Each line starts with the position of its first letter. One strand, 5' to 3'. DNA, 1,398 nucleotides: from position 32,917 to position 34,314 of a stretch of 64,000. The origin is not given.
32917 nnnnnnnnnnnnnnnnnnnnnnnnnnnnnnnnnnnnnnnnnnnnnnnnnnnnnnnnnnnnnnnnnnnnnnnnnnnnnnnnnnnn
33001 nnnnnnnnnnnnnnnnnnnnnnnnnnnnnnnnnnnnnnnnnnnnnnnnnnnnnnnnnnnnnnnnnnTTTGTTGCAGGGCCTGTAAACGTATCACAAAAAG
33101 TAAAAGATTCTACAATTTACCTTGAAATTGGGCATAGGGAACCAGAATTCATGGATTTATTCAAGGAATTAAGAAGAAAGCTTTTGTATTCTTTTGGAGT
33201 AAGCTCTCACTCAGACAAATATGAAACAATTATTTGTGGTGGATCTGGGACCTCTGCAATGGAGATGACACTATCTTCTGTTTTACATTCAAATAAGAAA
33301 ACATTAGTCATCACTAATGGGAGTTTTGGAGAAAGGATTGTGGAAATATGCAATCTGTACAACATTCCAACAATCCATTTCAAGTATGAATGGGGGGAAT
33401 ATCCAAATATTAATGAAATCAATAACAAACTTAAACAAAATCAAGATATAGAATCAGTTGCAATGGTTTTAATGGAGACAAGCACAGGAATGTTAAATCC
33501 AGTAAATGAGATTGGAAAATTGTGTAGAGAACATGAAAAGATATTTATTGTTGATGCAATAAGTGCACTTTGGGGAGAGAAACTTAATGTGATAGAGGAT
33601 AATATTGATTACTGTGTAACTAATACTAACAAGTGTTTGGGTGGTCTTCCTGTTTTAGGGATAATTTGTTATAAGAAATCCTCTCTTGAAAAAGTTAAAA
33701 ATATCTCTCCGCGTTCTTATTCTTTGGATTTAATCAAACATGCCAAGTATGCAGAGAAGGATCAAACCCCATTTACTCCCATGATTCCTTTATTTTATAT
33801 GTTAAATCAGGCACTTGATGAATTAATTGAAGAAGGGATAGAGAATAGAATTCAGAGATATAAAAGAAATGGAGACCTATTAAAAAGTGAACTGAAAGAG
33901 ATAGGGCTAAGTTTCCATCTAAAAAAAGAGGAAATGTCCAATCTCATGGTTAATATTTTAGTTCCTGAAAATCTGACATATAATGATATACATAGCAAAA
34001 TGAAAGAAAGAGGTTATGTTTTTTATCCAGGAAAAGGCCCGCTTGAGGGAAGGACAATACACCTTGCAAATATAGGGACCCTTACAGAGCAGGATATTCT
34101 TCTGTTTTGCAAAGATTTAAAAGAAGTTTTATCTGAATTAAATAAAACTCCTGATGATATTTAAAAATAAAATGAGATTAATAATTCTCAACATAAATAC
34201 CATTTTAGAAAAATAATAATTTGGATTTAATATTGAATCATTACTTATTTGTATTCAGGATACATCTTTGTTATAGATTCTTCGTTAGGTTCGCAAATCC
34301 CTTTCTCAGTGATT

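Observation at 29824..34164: Nucleotidyltransferase paralogs (one fused to a class-V aminotransferase) beside a CDP-alcohol phosphatidyltransferase and an ATP-grasp enzyme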

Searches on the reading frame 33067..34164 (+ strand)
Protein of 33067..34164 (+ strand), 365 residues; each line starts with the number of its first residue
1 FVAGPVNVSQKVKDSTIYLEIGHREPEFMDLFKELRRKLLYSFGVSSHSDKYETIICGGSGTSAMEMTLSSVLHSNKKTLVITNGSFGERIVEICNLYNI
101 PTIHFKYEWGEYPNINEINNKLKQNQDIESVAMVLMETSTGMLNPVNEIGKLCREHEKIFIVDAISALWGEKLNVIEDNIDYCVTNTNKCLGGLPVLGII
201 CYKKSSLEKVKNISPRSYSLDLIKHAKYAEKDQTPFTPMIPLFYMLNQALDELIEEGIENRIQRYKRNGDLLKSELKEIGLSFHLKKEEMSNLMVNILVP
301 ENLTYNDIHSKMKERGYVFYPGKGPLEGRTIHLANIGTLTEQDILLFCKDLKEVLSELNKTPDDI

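Call 49: search_solved_structures(query=window:33067-34164:+, max_evalue=1e-20, show_alignments=5)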
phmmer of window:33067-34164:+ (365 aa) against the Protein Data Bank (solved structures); distinct sequences matched with E-value up to 1e-20: 31.
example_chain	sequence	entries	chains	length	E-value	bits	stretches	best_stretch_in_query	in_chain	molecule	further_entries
6pd1_A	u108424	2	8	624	1.7e-51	179.3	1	4-356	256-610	Nucleotidyl transferase/aminotransferase, class V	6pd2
1m32_A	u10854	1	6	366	8.3e-46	160.6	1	3-347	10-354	2-aminoethylphosphonate-pyruvate aminotransferase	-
9kk8_A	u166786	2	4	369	7e-45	157.6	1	3-344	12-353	2-aminoethylphosphonate--pyruvate transaminase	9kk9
2dr1_A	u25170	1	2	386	2.3e-44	155.9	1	1-360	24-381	386aa long hypothetical serine aminotransferase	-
9kka_A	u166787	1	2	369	4.8e-44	154.8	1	3-344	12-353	2-aminoethylphosphonate--pyruvate transaminase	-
7e7g_A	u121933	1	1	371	2e-35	126.5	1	3-344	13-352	2-aminoethylphosphonate--pyruvate transaminase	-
1vjo_A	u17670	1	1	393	4.2e-34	122.1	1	4-336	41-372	alanine--glyoxylate aminotransferase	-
3f0h_A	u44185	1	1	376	8.7e-33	117.8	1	1-352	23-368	Aminotransferase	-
3zrp_A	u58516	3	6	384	1.6e-32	116.9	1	3-358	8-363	SERINE-PYRUVATE AMINOTRANSFERASE (AGXT)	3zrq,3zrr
3kgw_A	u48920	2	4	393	1.5e-30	110.5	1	4-357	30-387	Alanine-glyoxylate aminotransferase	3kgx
9os7_A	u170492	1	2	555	1.8e-29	106.9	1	1-338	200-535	Methionine--tRNA ligase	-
2yri_A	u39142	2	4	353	1.5e-28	103.8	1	3-342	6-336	Aminotransferase, class V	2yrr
6pk1_A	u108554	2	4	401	2e-27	100.1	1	1-350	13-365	Serine--glyoxylate aminotransferase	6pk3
4cbr_A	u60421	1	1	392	6.6e-26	95.2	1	4-339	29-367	SERINE--PYRUVATE AMINOTRANSFERASE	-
4cbs_A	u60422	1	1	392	2.4e-25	93.3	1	4-339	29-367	SERINE--PYRUVATE AMINOTRANSFERASE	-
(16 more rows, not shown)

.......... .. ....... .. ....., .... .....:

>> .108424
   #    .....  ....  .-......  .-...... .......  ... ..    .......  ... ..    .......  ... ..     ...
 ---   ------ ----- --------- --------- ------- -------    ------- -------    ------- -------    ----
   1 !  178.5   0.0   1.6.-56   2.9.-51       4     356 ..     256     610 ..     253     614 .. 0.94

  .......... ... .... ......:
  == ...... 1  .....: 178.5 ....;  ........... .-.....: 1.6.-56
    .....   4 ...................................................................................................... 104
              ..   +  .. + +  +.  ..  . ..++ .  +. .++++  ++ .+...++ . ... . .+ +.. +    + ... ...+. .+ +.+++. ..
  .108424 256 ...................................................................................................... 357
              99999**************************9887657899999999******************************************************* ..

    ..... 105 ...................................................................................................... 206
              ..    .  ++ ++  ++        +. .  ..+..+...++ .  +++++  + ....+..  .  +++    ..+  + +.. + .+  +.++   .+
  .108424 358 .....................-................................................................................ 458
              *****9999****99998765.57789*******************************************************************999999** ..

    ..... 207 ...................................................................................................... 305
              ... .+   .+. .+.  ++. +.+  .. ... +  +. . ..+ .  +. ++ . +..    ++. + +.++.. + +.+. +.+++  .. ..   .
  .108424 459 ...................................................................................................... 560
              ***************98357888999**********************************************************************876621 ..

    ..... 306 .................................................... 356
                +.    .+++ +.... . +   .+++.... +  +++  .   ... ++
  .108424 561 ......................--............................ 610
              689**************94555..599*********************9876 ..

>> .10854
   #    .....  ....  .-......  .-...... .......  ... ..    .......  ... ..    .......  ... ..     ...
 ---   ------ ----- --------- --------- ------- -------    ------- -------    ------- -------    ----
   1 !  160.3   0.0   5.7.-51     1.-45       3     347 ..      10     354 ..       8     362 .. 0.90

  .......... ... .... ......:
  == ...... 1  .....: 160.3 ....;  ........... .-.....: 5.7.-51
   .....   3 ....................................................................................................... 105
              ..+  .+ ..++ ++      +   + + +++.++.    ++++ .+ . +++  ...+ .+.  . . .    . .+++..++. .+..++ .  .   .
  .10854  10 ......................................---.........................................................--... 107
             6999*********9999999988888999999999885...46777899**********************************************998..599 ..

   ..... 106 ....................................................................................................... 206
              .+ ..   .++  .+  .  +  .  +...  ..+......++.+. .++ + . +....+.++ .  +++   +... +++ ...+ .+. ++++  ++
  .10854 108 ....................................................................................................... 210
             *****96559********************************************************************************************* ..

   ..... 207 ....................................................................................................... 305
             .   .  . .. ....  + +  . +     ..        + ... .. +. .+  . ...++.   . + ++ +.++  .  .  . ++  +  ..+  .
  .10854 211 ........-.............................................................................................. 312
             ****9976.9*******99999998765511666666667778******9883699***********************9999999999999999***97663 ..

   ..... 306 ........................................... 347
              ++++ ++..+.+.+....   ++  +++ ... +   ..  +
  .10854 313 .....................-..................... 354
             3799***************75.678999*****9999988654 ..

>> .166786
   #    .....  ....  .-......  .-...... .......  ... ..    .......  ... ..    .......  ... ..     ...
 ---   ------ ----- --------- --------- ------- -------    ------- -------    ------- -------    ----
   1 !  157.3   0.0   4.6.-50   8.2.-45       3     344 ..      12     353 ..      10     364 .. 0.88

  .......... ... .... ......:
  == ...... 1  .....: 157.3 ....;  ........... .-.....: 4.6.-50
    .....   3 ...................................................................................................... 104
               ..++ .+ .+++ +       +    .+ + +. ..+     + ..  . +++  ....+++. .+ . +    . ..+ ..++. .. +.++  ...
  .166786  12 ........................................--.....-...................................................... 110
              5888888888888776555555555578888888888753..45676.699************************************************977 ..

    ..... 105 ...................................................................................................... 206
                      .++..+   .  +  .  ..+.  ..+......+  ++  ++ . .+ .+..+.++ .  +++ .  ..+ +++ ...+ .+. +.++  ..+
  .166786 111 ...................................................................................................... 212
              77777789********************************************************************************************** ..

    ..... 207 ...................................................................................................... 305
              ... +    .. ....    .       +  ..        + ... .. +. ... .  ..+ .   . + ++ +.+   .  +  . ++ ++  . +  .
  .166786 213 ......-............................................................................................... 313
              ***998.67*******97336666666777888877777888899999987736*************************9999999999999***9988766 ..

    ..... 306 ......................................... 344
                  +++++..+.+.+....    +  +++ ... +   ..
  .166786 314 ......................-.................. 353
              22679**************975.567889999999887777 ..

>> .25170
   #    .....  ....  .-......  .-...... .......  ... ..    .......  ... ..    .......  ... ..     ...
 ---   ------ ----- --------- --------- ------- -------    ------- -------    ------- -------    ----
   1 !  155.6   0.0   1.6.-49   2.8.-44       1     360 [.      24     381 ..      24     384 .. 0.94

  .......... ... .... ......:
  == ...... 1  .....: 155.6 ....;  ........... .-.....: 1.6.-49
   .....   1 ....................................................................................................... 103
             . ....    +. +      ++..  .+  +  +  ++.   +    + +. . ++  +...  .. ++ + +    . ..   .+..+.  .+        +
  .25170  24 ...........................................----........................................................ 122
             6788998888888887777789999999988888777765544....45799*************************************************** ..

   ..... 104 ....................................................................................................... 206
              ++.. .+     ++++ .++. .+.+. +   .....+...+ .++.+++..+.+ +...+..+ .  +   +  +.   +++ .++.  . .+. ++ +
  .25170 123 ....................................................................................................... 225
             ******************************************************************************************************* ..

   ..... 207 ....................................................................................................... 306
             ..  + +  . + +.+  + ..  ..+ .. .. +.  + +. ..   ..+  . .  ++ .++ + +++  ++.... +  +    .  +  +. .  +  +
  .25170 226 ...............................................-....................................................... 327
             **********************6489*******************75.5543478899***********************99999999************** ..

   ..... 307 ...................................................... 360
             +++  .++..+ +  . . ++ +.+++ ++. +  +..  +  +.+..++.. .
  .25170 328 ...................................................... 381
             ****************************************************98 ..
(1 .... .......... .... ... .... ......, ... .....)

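Call 71: find_related_loci(query=A3, collection=genome_contigs, flank=10000)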
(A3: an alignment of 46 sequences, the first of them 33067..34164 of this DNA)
Query A3 (365 aa) in genome_contigs; peptide patterns used: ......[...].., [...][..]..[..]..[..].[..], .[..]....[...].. (x = any residue, [..] = any of these).
599 stretches matched a pattern (row limit reached: there are more); 562 encode a relative of the query (tblastn E <= 1e-3); the best 80 are kept; 80 distinct loci.
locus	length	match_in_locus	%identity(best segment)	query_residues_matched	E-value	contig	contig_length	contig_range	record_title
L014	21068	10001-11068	63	1-357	3e-157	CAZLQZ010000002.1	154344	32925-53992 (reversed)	MAG TPA_asm: uncultured Methanosarcinales archaeon isolate binchicken_co47_193 genome assembly, contig: NODE_37_length_1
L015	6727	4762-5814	52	3-355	2e-133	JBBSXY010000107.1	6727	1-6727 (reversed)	MAG: Nanoarchaeota archaeon isolate H32-bin010 H32_bin010_000000000107, whole genome shotgun sequence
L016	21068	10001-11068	52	1-357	9e-130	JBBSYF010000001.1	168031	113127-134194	MAG: Nanoarchaeota archaeon isolate H52-bin004_1 H52_bin004_1_000000000001, whole genome shotgun sequence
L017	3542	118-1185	53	1-357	2e-130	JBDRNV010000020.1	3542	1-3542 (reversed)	MAG: Nanoarchaeota archaeon isolate MEGAHIT-group-1.916 k141_4314112, whole genome shotgun sequence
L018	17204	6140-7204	45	1-355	1e-112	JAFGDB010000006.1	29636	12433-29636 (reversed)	MAG: Candidatus Iainarchaeum archaeon isolate Zod_Metabat.1151 k87_368035, whole genome shotgun sequence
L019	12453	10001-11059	54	1-355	4e-131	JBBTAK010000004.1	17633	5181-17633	MAG: Nanoarchaeota archaeon isolate H43-bin094_1 H43_bin094_1_000000000004, whole genome shotgun sequence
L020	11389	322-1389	41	1-355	5e-94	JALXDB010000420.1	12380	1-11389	MAG: Spirochaetes bacterium isolate T2_metabat2_scaf2bin.224 T2_NODE_5997_length_12380_cov_2.223700, whole genome shotgu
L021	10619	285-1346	41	1-357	9e-89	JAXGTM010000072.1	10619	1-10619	MAG: Atribacterota bacterium isolate AnMBR.bin397 bin397_73, whole genome shotgun sequence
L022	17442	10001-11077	40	1-358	2e-88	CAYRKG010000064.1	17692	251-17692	MAG TPA_asm: uncultured Spirochaetota bacterium isolate SRP323688_co1_269 genome assembly, contig: NODE_5202_length_1769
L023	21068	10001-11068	42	1-355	4e-88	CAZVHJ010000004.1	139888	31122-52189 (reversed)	MAG TPA_asm: uncultured Spirochaetaceae bacterium isolate binchicken_co178_254 genome assembly, contig: NODE_222_length_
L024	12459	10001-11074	41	1-356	6e-87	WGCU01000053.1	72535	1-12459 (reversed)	MAG: Spirochaetaceae bacterium isolate S145_15 k151_268445, whole genome shotgun sequence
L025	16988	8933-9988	38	1-355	1e-86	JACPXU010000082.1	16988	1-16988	MAG: Candidatus Omnitrophota bacterium isolate NC_groundwater_845_Pr1_B-0.1um_65_10 Montesol18_Bp1_scaffold_1247283, who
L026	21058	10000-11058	38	1-355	3e-85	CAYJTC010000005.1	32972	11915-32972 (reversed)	MAG TPA_asm: uncultured Planctomycetia bacterium isolate ERP125453_co1_454 genome assembly, contig: NODE_1089_length_329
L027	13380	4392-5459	37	4-362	3e-85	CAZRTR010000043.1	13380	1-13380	MAG TPA_asm: uncultured Planctomycetia bacterium isolate ERP125453_co1_528 genome assembly, contig: NODE_5005_length_133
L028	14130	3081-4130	38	4-355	3e-84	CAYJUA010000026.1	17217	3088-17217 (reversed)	MAG TPA_asm: uncultured Planctomycetia bacterium isolate ERP125453_co1_428 genome assembly, contig: NODE_3367_length_172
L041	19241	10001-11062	38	1-360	1e-80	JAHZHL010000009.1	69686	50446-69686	MAG: Bacillota bacterium isolate HRGM_Genome_3279 HRGM_Genome_3279_9, whole genome shotgun sequence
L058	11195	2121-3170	39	1-356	2e-79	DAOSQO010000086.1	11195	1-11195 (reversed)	MAG TPA_asm: Bacillota bacterium isolate AMR_MDS_2291 NODE_5726_length_11195_cov_5.878725, whole genome shotgun sequence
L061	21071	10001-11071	37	4-365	9e-79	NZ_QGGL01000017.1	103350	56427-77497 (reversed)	Tumebacillus permanentifrigoris strain DSM 18773 Ga0215659_117, whole genome shotgun sequence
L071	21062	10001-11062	37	1-355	2e-77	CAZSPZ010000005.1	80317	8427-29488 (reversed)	MAG TPA_asm: uncultured Oscillospiraceae bacterium isolate SRP192927_co1_957 genome assembly, contig: NODE_300_length_80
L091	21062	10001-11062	38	1-357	1e-75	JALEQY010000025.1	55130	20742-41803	MAG: Clostridiales bacterium isolate SUG255 k141_1111216, whole genome shotgun sequence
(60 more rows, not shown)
